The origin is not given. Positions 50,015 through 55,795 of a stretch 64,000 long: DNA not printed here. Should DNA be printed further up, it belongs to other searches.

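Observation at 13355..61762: Single uninterrupted 48.4-kb ORF encoding a protein of about 16,100 aa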

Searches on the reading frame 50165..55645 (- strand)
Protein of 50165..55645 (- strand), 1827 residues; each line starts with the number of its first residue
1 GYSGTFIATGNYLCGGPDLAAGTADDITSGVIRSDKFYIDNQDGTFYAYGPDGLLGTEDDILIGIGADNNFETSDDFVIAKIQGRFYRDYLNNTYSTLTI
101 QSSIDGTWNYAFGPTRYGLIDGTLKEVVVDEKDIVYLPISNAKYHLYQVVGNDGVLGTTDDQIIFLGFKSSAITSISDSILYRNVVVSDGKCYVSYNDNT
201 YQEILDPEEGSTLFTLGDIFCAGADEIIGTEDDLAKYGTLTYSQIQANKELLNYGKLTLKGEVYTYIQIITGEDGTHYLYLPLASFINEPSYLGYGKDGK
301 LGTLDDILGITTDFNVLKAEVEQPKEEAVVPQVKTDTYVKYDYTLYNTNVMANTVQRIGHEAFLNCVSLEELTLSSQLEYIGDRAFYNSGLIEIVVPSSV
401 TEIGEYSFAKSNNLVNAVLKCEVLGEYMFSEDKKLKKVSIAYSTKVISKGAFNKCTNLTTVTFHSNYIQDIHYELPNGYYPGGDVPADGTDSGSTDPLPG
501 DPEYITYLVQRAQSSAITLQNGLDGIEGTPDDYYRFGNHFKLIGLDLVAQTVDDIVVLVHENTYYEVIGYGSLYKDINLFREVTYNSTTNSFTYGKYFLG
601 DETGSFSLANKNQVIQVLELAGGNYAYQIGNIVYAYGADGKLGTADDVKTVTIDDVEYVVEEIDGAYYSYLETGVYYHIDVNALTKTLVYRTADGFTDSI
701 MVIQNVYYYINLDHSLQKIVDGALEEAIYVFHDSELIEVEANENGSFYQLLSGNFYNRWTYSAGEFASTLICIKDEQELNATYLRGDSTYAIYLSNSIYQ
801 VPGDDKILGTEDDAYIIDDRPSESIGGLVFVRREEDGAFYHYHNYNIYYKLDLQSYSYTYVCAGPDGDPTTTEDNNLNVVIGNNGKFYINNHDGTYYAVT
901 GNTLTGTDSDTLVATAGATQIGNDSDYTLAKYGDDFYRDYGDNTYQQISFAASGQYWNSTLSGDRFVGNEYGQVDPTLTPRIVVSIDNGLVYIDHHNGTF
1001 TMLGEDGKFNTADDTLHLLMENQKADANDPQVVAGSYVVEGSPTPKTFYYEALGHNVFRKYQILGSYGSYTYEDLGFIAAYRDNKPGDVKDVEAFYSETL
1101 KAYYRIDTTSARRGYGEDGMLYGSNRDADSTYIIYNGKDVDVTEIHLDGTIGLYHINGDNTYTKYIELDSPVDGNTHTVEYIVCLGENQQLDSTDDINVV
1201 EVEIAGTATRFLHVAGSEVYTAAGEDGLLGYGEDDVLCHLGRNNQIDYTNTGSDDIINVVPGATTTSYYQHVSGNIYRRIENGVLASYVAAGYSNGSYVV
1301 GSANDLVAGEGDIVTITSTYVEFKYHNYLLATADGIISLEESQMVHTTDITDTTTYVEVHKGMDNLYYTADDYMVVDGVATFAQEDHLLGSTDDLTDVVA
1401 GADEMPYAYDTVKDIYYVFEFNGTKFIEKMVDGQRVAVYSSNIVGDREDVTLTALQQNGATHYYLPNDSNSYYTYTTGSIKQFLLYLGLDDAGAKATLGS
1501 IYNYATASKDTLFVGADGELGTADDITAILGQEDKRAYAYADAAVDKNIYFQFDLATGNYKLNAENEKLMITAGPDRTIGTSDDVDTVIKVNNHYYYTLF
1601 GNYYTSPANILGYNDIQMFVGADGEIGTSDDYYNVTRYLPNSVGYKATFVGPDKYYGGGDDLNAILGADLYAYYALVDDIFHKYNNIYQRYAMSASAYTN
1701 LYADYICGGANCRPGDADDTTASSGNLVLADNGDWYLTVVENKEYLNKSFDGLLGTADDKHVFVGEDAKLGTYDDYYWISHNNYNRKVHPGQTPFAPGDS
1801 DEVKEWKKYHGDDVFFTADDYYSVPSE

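Call 23: find_related_loci(query=window:50165-55645:-, collection=genome_contigs, flank=10000)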
Query window:50165-55645:- (1827 aa) in genome_contigs; peptide patterns used: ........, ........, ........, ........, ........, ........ (x = any residue, [..] = any of these).
57 stretches matched a pattern; 3 encode a relative of the query (tblastn E <= 1e-3); 3 distinct loci.
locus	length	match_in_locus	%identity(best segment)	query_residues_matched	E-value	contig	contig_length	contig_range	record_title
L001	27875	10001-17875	66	1-1827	0e+0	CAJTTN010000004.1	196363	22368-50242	MAG TPA_asm: uncultured Anaeroplasmataceae bacterium isolate MGBC107741 genome assembly, contig: MGBC107741.4, whole gen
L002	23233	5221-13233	65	1-1827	0e+0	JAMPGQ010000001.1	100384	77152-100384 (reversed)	MAG: Anaeroplasma bactoclasticum isolate NALB_7863_1 Scaffold_#1__SCF_001___100384_bp, whole genome shotgun sequence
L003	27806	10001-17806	63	1-1827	0e+0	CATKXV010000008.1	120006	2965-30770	MAG TPA_asm: uncultured Anaeroplasmataceae bacterium isolate MGG03682_1680015466 genome assembly, contig: ERR2844016_360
